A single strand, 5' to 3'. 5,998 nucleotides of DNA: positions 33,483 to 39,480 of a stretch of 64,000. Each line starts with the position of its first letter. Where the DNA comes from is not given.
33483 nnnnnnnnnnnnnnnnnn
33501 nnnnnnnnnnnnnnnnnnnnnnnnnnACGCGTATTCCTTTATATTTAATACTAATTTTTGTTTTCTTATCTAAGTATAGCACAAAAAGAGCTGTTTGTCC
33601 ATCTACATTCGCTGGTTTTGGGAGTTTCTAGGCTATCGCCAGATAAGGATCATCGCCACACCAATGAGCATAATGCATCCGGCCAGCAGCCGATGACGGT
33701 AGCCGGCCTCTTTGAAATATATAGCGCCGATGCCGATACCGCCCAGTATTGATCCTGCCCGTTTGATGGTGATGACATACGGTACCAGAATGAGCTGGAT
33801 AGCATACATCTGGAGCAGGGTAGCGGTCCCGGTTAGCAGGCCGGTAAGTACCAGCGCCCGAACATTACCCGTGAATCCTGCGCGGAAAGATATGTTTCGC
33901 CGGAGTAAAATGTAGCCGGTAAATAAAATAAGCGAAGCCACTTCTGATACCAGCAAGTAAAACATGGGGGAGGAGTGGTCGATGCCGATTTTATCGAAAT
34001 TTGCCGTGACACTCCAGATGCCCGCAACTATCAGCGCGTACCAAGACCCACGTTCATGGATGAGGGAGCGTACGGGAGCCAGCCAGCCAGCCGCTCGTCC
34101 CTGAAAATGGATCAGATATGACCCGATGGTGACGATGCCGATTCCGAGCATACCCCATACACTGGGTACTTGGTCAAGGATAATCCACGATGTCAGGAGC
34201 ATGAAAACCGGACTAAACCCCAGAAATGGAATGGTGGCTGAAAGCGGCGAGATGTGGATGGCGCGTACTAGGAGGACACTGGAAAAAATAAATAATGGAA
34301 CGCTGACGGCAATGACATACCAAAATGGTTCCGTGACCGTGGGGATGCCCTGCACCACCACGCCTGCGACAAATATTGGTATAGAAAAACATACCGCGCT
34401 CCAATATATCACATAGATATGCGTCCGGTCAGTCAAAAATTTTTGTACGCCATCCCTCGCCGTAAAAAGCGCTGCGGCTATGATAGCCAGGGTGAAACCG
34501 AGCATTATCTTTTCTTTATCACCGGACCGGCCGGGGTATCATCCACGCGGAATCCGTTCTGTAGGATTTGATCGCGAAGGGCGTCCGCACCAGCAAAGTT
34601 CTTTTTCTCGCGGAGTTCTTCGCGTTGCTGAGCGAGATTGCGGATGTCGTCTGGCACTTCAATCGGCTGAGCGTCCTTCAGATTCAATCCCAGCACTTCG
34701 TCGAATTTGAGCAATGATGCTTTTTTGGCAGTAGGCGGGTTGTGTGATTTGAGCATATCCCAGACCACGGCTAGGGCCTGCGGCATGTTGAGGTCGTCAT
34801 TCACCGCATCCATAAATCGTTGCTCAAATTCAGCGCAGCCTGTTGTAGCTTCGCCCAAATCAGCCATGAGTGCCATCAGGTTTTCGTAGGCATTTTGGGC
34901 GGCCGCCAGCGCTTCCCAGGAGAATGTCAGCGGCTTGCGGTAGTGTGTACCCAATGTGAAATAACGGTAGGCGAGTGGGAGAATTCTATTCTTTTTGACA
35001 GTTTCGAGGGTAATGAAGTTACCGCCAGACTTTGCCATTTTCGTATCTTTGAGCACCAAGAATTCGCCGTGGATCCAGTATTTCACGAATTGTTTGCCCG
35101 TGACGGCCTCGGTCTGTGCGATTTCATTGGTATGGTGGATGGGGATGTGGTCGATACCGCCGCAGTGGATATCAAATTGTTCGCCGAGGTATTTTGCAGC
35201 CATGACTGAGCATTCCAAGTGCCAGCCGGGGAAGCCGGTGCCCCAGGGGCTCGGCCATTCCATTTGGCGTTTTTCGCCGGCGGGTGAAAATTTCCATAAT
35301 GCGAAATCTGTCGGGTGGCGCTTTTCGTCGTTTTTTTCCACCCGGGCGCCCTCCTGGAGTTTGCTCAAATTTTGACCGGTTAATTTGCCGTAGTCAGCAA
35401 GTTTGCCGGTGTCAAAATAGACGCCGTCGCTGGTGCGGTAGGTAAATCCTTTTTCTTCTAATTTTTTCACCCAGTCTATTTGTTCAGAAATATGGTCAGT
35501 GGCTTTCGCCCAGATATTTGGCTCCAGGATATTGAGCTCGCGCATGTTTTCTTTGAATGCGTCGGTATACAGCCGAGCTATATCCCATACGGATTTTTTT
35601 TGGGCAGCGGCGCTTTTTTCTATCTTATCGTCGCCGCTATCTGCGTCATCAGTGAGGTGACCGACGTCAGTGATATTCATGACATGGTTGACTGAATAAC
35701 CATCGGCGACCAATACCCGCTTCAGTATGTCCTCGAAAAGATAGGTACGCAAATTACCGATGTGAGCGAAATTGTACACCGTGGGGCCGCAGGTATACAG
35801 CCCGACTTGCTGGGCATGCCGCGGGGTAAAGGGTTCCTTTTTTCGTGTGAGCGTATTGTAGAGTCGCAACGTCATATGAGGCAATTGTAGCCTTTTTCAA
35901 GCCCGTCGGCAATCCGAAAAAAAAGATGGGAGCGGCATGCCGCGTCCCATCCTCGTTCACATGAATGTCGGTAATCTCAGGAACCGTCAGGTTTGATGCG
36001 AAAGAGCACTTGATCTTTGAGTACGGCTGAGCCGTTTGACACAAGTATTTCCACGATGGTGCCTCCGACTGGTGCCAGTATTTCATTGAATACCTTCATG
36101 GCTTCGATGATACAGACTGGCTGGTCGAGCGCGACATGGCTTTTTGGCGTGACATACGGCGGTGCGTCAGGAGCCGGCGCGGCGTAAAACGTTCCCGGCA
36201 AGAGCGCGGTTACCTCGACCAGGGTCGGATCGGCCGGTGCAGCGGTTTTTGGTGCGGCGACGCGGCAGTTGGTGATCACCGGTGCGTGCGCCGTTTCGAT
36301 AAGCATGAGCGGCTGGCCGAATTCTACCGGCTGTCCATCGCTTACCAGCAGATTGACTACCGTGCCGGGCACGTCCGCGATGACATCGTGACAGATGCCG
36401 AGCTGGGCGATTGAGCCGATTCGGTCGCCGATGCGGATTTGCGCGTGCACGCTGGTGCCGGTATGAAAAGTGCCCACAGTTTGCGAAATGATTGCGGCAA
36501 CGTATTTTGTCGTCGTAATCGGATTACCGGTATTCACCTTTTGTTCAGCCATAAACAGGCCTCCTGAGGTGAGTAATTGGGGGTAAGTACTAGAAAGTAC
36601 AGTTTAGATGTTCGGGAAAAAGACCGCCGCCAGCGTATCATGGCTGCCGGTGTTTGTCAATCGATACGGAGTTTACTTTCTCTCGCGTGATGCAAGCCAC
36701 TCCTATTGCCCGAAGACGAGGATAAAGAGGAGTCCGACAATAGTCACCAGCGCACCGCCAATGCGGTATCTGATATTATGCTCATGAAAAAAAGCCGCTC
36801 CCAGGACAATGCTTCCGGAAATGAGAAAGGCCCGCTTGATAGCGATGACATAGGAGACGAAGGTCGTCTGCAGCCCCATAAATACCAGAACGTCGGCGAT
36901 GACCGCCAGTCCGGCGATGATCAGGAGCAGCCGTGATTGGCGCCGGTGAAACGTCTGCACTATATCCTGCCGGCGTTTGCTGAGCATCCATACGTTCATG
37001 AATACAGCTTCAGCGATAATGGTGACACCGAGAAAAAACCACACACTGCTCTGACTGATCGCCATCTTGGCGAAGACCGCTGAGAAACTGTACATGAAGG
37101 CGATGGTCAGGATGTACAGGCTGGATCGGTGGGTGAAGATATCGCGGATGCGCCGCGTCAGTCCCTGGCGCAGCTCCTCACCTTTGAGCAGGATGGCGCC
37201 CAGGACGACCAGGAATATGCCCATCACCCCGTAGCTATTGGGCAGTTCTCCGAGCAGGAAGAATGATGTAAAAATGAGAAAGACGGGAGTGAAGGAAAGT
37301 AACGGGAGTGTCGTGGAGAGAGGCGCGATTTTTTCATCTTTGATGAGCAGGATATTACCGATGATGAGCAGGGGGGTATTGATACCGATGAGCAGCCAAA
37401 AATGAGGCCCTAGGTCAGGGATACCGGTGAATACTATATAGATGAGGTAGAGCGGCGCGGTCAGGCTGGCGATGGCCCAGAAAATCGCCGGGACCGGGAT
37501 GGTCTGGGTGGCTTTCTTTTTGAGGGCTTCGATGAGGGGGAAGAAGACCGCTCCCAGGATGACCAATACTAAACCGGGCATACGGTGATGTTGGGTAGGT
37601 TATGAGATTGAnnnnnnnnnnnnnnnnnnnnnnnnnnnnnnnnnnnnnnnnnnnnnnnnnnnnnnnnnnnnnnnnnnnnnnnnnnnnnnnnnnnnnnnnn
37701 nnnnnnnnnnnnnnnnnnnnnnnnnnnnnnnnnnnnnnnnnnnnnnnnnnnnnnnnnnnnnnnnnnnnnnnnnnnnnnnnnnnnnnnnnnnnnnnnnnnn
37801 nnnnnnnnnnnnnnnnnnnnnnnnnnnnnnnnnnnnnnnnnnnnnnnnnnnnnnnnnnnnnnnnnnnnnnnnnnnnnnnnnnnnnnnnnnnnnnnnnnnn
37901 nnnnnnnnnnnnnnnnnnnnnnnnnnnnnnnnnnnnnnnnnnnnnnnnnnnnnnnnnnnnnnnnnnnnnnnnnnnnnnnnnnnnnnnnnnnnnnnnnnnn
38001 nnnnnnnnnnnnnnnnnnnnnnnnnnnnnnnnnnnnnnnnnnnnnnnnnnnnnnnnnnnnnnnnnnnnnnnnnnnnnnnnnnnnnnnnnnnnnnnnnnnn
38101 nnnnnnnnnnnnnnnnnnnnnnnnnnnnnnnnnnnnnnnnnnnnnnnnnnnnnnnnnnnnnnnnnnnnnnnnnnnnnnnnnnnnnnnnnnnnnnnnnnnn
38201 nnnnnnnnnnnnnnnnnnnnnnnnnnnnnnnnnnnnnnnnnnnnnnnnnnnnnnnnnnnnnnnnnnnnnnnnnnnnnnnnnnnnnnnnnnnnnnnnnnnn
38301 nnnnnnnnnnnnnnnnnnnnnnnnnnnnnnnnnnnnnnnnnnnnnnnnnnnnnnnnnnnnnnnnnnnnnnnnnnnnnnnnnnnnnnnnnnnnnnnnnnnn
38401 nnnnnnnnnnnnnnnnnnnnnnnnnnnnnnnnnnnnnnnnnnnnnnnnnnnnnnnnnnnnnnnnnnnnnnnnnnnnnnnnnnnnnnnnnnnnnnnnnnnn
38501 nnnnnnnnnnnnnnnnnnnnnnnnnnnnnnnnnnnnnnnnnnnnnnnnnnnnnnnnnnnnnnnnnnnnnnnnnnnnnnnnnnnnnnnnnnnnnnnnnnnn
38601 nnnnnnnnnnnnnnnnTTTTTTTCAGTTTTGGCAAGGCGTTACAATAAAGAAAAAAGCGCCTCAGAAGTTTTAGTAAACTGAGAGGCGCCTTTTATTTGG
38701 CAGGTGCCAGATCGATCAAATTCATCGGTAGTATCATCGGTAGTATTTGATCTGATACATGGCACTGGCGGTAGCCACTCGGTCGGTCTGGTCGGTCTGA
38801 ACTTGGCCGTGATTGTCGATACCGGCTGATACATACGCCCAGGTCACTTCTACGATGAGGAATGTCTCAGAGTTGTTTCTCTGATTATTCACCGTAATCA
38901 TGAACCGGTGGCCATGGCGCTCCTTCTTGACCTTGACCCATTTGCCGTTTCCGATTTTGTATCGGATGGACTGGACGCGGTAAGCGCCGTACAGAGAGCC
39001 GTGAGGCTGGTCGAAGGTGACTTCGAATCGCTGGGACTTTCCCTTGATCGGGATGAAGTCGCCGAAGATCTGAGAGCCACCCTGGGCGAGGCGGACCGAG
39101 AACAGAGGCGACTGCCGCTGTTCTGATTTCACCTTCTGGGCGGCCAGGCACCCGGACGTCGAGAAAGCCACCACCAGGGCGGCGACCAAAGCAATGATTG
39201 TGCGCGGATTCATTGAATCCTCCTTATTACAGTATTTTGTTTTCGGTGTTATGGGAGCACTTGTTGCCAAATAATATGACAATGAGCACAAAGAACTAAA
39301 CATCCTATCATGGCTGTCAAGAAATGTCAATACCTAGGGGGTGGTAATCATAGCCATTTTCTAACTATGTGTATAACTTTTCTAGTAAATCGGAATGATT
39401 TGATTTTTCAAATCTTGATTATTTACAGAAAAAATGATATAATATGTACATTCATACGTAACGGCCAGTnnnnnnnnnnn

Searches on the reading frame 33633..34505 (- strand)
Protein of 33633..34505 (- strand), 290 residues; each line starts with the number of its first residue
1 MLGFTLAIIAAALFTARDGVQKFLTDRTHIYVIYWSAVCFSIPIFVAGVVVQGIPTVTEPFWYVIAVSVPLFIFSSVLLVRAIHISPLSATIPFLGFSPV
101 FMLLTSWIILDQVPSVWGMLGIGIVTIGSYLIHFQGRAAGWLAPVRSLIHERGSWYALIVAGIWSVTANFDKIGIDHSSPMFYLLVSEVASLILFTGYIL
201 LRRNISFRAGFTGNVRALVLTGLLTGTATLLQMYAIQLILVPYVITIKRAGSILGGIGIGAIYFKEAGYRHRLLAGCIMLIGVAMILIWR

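Call 18: search_protein_families(library=pfam, proteins=[window:33633-34505:-], max_evalue=0.001)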
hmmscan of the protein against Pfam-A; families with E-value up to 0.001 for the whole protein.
window:33633-34505:- (290 aa): 1 family
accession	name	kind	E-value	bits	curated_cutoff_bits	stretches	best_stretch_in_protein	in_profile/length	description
PF00892.27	EamA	-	1.2e-13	51.9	28.2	2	2-132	2-133/135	EamA-like transporter family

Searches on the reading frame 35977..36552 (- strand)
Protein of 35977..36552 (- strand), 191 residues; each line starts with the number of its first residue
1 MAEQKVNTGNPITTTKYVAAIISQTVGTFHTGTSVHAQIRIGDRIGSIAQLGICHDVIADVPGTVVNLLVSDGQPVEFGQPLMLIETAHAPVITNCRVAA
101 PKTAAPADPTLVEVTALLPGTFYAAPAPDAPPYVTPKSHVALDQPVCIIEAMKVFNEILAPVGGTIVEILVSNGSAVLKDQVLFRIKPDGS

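Call 3: search_protein_families(library=pfam, proteins=[window:35977-36552:-], max_evalue=0.01)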
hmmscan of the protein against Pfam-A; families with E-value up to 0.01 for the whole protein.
window:35977-36552:- (191 aa): 7 families
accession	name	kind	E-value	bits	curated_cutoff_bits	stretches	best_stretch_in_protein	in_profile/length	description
PF00364.28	Biotin_lipoyl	-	3.3e-21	75.3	22.1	2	119-186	8-73/73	Biotin-requiring enzyme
PF13533.13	Biotin_lipoyl_2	-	2.8e-12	46.6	29.8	2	59-83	5-29/32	Biotin-lipoyl like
PF13437.12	HlyD_3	-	4.4e-06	27.8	22.2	0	158-189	2-33/106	HlyD family secretion protein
PF16576.10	HlyD_D23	-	0.00026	20.8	30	0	157-187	110-140/214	Barrel-sandwich domain of CusB or HlyD membrane-fusion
PF01597.25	GCV_H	-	0.00032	21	22.2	0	139-169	44-74/122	Glycine cleavage H-protein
PF02749.22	QRPTase_N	-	0.00074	20.1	27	0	29-86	8-61/82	Quinolinate phosphoribosyl transferase, N-terminal domain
PF13375.12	RnfC_N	-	0.0011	19.4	25.6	0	130-170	42-81/101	RnfC Barrel sandwich hybrid domain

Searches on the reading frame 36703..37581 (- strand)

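Call 3: search_protein_families(library=pfam, proteins=[window:36703-37581:-], max_evalue=0.01)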
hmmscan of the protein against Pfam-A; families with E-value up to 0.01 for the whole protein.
window:36703-37581:- (292 aa): 1 family
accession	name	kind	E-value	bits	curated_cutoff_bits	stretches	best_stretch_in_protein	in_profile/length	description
PF00892.27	EamA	-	3.8e-17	63.3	28.2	2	2-132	2-133/135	EamA-like transporter family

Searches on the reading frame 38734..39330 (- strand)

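Call 3: search_protein_families(library=pfam, proteins=[window:38734-39330:-], max_evalue=0.01)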
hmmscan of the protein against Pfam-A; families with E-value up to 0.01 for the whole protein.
window:38734-39330:- (198 aa): 1 family
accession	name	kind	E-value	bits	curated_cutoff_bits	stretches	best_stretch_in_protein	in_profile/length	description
PF00054.30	Laminin_G_1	-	0.0021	18.7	24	1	91-152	20-76/131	Laminin G domain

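Call 64: search_protein_families(library=padloc, proteins=[window:38734-39330:-], max_evalue=0.001)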
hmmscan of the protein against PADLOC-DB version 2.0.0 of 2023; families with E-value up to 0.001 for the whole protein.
window:38734-39330:- (198 aa): 0 families
